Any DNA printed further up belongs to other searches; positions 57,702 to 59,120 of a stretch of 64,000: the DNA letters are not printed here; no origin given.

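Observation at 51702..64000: Possible anaerobic, corrinoid-dependent version of the proline-betaine / hydroxyproline-betaine catabolic module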

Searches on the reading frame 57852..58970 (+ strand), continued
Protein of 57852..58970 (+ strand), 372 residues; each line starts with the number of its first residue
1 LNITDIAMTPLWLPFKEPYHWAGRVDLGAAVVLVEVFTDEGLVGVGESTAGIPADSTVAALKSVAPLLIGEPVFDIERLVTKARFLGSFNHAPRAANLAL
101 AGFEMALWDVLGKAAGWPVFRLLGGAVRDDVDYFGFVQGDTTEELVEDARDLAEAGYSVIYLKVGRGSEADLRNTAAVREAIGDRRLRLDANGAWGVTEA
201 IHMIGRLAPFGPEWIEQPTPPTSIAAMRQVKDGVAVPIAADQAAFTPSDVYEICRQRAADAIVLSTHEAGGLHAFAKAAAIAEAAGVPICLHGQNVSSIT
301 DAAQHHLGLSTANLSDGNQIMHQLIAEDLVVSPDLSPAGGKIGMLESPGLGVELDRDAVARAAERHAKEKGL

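Call 26: find_encoding_contigs(protein=P0013, flank=10000, max_places=2)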
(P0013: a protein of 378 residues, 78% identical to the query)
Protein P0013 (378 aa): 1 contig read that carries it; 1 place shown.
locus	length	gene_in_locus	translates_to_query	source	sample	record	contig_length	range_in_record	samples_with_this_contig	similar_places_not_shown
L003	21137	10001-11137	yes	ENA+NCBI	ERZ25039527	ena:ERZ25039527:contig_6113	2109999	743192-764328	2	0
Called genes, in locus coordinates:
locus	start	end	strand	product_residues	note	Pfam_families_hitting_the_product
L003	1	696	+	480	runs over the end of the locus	PF06253:MTTB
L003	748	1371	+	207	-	PF02607:B12-binding_2, PF02310:B12-binding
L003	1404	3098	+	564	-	PF17391:Urocanase_N, PF01175:Urocanase, PF17392:Urocanase_C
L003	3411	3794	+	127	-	PF12797:Fer4_2 (faint), PF12837:Fer4_6 (faint), PF13237:Fer4_10, PF00037:Fer4 (faint), PF12838:Fer4_7 (weak), PF13187:Fer4_9, PF13484:Fer4_16 (faint)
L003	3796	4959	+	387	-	PF01855:POR_N, PF02780:Transketolase_C (weak), PF17147:PFOR_II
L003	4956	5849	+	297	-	PF02775:TPP_enzyme_C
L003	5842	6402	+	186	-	PF01558:POR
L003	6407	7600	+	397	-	PF08442:ATP-grasp_2, PF13549:ATP-grasp_5, PF24948:Citrate_synth_N, PF00549:Ligase_CoA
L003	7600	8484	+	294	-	PF02629:CoA_binding, PF13380:CoA_binding_2 (weak), PF13607:Succ_CoA_lig, PF00549:Ligase_CoA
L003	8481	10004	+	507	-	PF00221:Lyase_aromatic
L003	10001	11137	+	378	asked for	PF02746:MR_MLE_N, PF13378:MR_MLE_C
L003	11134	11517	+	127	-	PF02423:OCD_Mu_crystall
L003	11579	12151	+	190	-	PF02423:OCD_Mu_crystall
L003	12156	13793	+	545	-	PF03313:SDH_alpha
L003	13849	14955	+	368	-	PF07991:KARI_N (weak), PF02317:Octopine_DH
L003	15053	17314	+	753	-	PF01315:Ald_Xan_dh_C, PF02738:MoCoBD_1, PF20256:MoCoBD_2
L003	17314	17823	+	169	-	PF00111:Fer2, PF01799:Fer2_2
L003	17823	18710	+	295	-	PF00941:FAD_binding_5, PF03450:CO_deh_flav_C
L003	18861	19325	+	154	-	PF13404:HTH_AsnC-type, PF13412:HTH_24, PF01037:AsnC_trans_reg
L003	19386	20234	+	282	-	PF02548:Pantoate_transf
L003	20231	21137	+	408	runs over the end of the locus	PF00155:Aminotran_1_2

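Call 27: find_encoding_contigs(protein=P0119, flank=10000, max_places=2)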
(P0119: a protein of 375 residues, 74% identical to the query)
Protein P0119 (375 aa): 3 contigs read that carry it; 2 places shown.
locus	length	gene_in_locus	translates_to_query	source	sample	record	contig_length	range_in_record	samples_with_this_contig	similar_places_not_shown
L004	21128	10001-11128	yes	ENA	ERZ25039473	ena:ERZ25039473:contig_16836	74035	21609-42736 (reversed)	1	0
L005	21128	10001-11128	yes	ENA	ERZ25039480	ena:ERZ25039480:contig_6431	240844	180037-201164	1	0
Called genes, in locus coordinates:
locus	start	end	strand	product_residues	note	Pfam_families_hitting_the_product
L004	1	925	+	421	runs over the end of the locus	PF00162:PGK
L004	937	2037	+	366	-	PF00180:Iso_dh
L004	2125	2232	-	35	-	-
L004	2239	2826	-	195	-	PF08281:Sigma70_r4_2 (faint), PF13384:HTH_23 (faint), PF13404:HTH_AsnC-type, PF13412:HTH_24, PF12840:HTH_20 (weak), PF01037:AsnC_trans_reg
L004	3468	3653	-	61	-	-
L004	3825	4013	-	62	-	-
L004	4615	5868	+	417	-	PF09587:PGA_cap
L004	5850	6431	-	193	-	-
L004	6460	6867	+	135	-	-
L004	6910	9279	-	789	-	PF03709:OKR_DC_1_N, PF01276:OKR_DC_1, PF03711:OKR_DC_1_C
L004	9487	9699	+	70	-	PF20095:DUF6485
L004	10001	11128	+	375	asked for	PF02746:MR_MLE_N, PF13378:MR_MLE_C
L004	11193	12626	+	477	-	PF06253:MTTB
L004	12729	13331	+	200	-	PF12710:HAD (faint), PF13419:HAD_2, PF13242:Hydrolase_like (weak)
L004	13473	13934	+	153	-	-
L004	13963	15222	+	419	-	PF05977:MFS_3, PF07690:MFS_1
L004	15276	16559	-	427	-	PF00270:DEAD, PF00271:Helicase_C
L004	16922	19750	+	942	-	PF13298:LigD_N, PF01068:DNA_ligase_A_M, PF04679:DNA_ligase_A_C, PF21686:LigD_Prim-Pol, PF01896:DNA_primase_S (faint)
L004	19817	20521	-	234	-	PF00106:adh_short, PF01370:Epimerase, PF13561:adh_short_C2, PF08659:KR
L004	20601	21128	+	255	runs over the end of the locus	PF00970:FAD_binding_6, PF00175:NAD_binding_1 (weak)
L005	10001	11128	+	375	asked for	PF02746:MR_MLE_N, PF13378:MR_MLE_C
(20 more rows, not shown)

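Call 28: search_dna_similar(query=window:57852-58970:+, collection=plasmids, mode=protein, max_evalue=1e-60, max_rows=40)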
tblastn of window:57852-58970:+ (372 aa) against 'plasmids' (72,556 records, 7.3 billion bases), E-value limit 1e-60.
Records with a match: 67; places in all: 67; records where one place covers at least 80% of the query: 67.
Best place of each record, by identity: <60% 67.
By first word of the organism name: Sinorhizobium 63; Shinella 2; Paracoccus 1; Agrobacterium 1.
By predicted mobility (MOB-suite, as given by PLSDB): conjugative 61; non-mobilizable 5; mobilizable 1.
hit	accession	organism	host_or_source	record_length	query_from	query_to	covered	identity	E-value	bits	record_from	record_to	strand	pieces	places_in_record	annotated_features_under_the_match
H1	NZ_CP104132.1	Sinorhizobium sp. K101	Phaseolus vulgaris,cell ...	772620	1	370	99%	48.8%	3e-93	312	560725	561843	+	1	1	mandelate racemase/muconate lactonizing enzyme family protein | Ldh family oxidoreductase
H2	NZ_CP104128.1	Sinorhizobium sp. M103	Phaseolus vulgaris,cell ...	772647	1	370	99%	48.8%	3e-93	312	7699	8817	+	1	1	mandelate racemase/muconate lactonizing enzyme family protein | Ldh family oxidoreductase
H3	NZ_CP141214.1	Sinorhizobium meliloti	alfalfa,Isolate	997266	1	370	99%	48.8%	3e-93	312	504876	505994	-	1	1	mandelate racemase/muconate lactonizing enzyme family protein | Ldh family oxidoreductase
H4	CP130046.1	Sinorhizobium meliloti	Medicago,Cell culture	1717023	1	367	97%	49.9%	2e-73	323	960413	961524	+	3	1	mandelate racemase/muconate lactonizing enzyme family protein | enolase C-terminal domain-like protein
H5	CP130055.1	Sinorhizobium meliloti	Medicago,Cell culture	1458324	1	367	97%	49.9%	2e-73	323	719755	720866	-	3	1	mandelate racemase/muconate lactonizing enzyme family protein | enolase C-terminal domain-like protein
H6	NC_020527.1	Sinorhizobium meliloti 2011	-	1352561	1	370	99%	48.5%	8e-93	310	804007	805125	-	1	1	none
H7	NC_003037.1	Sinorhizobium meliloti 1021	-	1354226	1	370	99%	48.5%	8e-93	310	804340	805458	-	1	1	none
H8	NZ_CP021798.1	Sinorhizobium meliloti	Medicago sativa,Single Cell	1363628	1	370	99%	48.5%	8e-93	310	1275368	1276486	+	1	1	none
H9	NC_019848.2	Sinorhizobium meliloti GR4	-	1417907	1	370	99%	48.5%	8e-93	310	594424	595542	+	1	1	record has no annotation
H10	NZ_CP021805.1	Sinorhizobium meliloti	Medicago truncatula,Single Cell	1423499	1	370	99%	48.5%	8e-93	310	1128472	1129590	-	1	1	none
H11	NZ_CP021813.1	Sinorhizobium meliloti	Medicago truncatula,Single Cell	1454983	1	370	99%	48.5%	8e-93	310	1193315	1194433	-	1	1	none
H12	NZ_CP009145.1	Sinorhizobium meliloti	Medicago orbicularis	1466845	1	370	99%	48.5%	8e-93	310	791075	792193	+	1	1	none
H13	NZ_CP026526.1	Sinorhizobium meliloti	Medicago sativa L. subsp. ambigua,Cell ...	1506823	1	370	99%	48.5%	8e-93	310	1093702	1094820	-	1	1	none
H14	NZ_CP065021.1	Sinorhizobium meliloti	Medicago sativa subsp. varia (Martyn) ...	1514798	1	370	99%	48.5%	8e-93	310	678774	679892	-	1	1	none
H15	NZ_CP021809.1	Sinorhizobium meliloti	Medicago sativa,Single Cell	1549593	1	370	99%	48.5%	8e-93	310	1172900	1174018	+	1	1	none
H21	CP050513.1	Sinorhizobium meliloti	Medicago sativa,cell culture,root nodule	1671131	1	370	99%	48.5%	8e-93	310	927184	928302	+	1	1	mandelate racemase/muconate lactonizing enzyme family protein | Ldh family oxidoreductase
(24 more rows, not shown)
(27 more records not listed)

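Call 29: get_annotated_region(hit=H21, flank=12000)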
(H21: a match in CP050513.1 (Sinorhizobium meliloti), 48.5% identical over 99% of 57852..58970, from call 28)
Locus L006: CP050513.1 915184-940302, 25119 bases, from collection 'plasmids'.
description: Sinorhizobium meliloti strain RCAM1750 plasmid p_1, complete sequence
organism: Sinorhizobium meliloti (NCBI taxid 382)
taxonomy: Bacteria; Pseudomonadota; Alphaproteobacteria; Hyphomicrobiales; Rhizobiaceae; Sinorhizobium; Sinorhizobium meliloti
host: -; source: Medicago sativa,cell culture,root nodule; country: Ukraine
typing (MOB-suite, as given by PLSDB): conjugative; relaxase MOBQ; mating-pair formation MPF_T
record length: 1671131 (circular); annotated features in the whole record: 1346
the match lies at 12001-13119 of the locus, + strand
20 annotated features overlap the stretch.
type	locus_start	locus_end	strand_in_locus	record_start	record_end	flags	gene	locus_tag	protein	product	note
CDS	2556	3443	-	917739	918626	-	-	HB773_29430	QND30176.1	LysR family transcriptional regulator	-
CDS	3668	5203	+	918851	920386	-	-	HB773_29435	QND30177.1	trimethylamine methyltransferase family protein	-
CDS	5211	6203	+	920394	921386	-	-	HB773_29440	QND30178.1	GlxA family transcriptional regulator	-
CDS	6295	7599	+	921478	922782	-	-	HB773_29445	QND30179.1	aminopeptidase P family protein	-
CDS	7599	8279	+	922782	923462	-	-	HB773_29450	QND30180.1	isochorismatase family protein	-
CDS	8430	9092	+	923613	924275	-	-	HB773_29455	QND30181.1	ABC transporter permease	-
CDS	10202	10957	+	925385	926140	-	-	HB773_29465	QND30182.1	ABC transporter permease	-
CDS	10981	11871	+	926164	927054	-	-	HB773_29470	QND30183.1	glycine betaine ABC transporter substrate-binding protein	-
CDS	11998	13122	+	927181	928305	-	-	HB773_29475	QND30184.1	mandelate racemase/muconate lactonizing enzyme family protein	-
CDS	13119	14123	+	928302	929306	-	-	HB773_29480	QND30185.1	Ldh family oxidoreductase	-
CDS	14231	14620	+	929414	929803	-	-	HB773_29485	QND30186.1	DUF2384 domain-containing protein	-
CDS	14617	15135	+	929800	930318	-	-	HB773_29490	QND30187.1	RES family NAD+ phosphorylase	-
CDS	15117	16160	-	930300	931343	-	-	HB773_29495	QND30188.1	AraC family transcriptional regulator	-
CDS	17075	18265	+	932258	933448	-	-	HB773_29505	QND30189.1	acetyl-CoA C-acyltransferase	-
CDS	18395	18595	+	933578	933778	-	-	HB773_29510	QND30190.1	prevent-host-death protein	-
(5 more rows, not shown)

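Call 36: find_related_loci(query=A1, collection=genome_contigs, flank=10000)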
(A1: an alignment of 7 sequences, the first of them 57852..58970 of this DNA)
Query A1 (372 aa) in genome_contigs; peptide patterns used: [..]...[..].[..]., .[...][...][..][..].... (x = any residue, [..] = any of these).
234 stretches matched a pattern; 219 encode a relative of the query (tblastn E <= 1e-3); the best 80 are kept; 80 distinct loci.
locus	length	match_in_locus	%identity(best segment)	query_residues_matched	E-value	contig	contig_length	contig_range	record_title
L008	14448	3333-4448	91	1-372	0e+0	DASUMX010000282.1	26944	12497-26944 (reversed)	MAG TPA_asm: Thermoleophilia bacterium isolate SMAG_U1584 k141_535097, whole genome shotgun sequence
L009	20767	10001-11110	77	1-370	0e+0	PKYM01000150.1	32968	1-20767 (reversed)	MAG: Actinomycetota bacterium isolate palsa_645 73.20120500_P19.15_contig_5473, whole genome shotgun sequence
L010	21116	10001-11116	76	1-372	0e+0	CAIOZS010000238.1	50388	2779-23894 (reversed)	MAG: uncultured Thermoleophilia bacterium isolate AlinenLipids_bin-3389 genome assembly, contig: bin-3389:238/352, whole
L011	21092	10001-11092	79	1-364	0e+0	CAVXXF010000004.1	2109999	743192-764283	MAG: uncultured Thermoleophilia bacterium isolate MFD04716.bin.1.399 genome assembly, contig: contig_6113, whole genome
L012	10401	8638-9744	78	1-369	0e+0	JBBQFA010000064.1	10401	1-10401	MAG: Thermoleophilia bacterium isolate Co_metawrap_1062 Cmw_1062_k141_12145347_length_10401_cov_8.7257, whole genome sho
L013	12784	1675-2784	76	1-370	0e+0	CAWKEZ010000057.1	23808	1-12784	MAG: uncultured Thermoleophilia bacterium isolate MFD03323.bin.2.129 genome assembly, contig: contig_198470, whole genom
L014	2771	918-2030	76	1-371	0e+0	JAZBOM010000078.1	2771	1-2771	MAG: Thermoleophilia bacterium isolate bin.663 k117_1584241, whole genome shotgun sequence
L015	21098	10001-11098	76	1-366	0e+0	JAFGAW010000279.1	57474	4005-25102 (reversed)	MAG: Thermoleophilia bacterium isolate Zod_maxbin.0406_1 k87_7707451, whole genome shotgun sequence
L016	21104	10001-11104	77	1-368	0e+0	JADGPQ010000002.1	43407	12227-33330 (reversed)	MAG: Thermoleophilia bacterium isolate Chersky.21_4 contig-100_74, whole genome shotgun sequence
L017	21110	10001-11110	75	1-370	0e+0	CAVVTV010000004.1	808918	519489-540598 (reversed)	MAG: uncultured Thermoleophilia bacterium isolate MFD04492.bin.1.102 genome assembly, contig: contig_29875, whole genome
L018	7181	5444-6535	77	1-364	0e+0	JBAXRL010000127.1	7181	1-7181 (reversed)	MAG: Actinomycetes bacterium isolate ELA582 MAG582_127, whole genome shotgun sequence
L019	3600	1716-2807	77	1-364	0e+0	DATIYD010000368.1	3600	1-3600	MAG TPA_asm: Thermoleophilia bacterium isolate SMAG_U15266 k141_256823, whole genome shotgun sequence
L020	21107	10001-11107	77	1-369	2e-180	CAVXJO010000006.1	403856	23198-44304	MAG: uncultured Thermoleophilia bacterium isolate MFD05684.bin.1.282 genome assembly, contig: contig_35239, whole genome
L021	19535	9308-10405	77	1-366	9e-180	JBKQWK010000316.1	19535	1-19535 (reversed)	MAG: Thermoleophilia bacterium isolate SEr3G3H3I__bin_3 SEr3G3H3I_000000490985, whole genome shotgun sequence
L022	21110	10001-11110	76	1-370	9e-180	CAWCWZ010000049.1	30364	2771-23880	MAG: uncultured Actinomycetes bacterium isolate MFD03323.bin.1.10 genome assembly, contig: contig_53856, whole genome sh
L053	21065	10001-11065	70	3-357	7e-154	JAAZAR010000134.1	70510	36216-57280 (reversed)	MAG: Actinomycetota bacterium isolate AS06rmzACSIP_445 24275_AS06, whole genome shotgun sequence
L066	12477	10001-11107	56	1-369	2e-129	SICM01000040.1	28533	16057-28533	MAG: Candidatus Latescibacterota bacterium isolate Baikal-deep-G205 BACOMB-C7468, whole genome shotgun sequence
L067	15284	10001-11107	57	1-369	1e-127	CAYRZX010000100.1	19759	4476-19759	MAG TPA_asm: uncultured Gemmatimonas sp. isolate binchicken_co21_402 genome assembly, contig: NODE_1455_length_19759_cov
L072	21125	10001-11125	52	1-370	2e-111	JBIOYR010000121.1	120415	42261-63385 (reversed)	MAG: Aestuariivirgaceae bacterium isolate MAG025 k127_477223, whole genome shotgun sequence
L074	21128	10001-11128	51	1-372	5e-111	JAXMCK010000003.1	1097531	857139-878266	MAG: Geminicoccaceae bacterium isolate STL-PRO8 C2.174.fa-3, whole genome shotgun sequence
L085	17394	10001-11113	54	1-366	2e-105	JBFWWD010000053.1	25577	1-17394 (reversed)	MAG: Geminicoccaceae bacterium isolate CA_2019_TPBS_109 NODE_9341_length_25577_cov_4.559843_TPBS, whole genome shotgun s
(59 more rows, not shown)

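Call 57: search_protein_families(library=pfam, proteins=[L074:7906-9054:+, L074:9143-9925:+, L074:11452-12561:-, L072:8169-9761:-, L072:11152-12177:-, L072:12274-13398:+, L067:8151-9107:+, L067:11156-11830:+, L066:9020-9937:+, L085:11137-12528:-], max_evalue=0.00001)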
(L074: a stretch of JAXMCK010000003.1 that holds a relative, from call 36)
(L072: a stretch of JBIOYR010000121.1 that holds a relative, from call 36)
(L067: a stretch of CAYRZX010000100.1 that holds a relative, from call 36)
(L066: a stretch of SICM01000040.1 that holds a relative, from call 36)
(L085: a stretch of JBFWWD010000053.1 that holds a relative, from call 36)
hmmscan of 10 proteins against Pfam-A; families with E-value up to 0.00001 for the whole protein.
L074:7906-9054:+ (382 aa): 1 family
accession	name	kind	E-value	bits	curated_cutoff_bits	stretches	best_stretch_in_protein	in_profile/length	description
PF12275.14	DUF3616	-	1.5e-90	304.4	20.6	1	46-377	2-327/327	Protein of unknown function (DUF3616)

L074:9143-9925:+ (260 aa): 2 families
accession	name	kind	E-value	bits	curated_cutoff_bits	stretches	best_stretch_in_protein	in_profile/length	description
PF13561.12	adh_short_C2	-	8.8e-84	281.2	27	1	19-257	1-236/236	Enoyl-(Acyl carrier protein) reductase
PF00106.31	adh_short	-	1e-15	58.2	26.6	1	23-203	9-188/195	short chain dehydrogenase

L074:11452-12561:- (369 aa): 1 family
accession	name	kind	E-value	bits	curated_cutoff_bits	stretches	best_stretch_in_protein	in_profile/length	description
PF05544.16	Pro_racemase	-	2.3e-128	428.3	27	1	44-367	1-325/325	Proline racemase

L072:8169-9761:- (530 aa): 2 families
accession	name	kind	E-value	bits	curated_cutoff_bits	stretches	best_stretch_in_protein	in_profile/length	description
PF00005.33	ABC_tran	-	6.9e-53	179.4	25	2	38-188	1-137/137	ABC transporter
PF13304.12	AAA_21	-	1.4e-11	45.5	27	0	50-71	1-22/304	AAA domain, putative AbiEii toxin, Type IV TA system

L072:11152-12177:- (341 aa): 1 family
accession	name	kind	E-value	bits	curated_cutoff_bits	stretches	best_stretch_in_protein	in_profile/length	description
PF00248.27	Aldo_ket_red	-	3.6e-43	148.1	24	1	20-329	3-287/291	Aldo/keto reductase family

L072:12274-13398:+ (374 aa): 4 families
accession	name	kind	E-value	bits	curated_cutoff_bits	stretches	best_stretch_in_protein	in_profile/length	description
PF13416.11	SBP_bac_8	-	8.6e-31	108.2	27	1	62-318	6-263/279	Bacterial extracellular solute-binding protein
PF13343.11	SBP_bac_6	-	1.7e-12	47.8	24.6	1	106-303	24-207/245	Bacterial extracellular solute-binding protein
PF01547.30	SBP_bac_1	-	1.2e-10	42.4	26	1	55-304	10-306/307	Bacterial extracellular solute-binding protein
PF13531.11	SBP_bac_11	-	8.2e-07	29.5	25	1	142-304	71-218/227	Bacterial extracellular solute-binding protein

L067:8151-9107:+ (318 aa): 1 family
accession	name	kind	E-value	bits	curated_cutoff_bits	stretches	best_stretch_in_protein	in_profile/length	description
PF13729.12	TraF_2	-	1.2e-06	28.4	25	1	176-230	193-255/264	F plasmid transfer operon, TraF, protein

L067:11156-11830:+ (224 aa): 1 family
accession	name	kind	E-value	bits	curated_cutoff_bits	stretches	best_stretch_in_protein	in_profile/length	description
PF04199.19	Cyclase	-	5.3e-28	98.5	23.1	1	7-161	1-141/142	Putative cyclase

L066:9020-9937:+ (305 aa): 5 families
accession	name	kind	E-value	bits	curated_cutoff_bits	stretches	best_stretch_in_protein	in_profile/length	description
PF01926.29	MMR_HSR1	-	5.9e-24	84.8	21.9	1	22-134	2-113/113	50S ribosome-binding GTPase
PF07650.23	KH_2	-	1e-19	70.6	22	1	217-293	1-78/78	KH domain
PF02421.24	FeoB_N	-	3.8e-16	59.4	27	1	23-176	4-155/156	Ferrous iron transport protein B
PF00009.33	GTP_EFTU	-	1.8e-08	34.7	26.5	1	71-182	73-187/188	Elongation factor Tu GTP binding domain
PF00350.29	Dynamin_N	-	1.7e-07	31.9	27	0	23-56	2-35/168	Dynamin family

L085:11137-12528:- (463 aa): 2 families
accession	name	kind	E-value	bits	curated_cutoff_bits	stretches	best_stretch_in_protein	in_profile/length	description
PF13454.12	NAD_binding_9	-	2.5e-38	131.9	21.8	1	9-164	1-154/155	FAD-NAD(P)-binding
PF07992.20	Pyr_redox_2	-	3.6e-09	36.9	26.1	1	7-216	2-167/291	Pyridine nucleotide-disulphide oxidoreductase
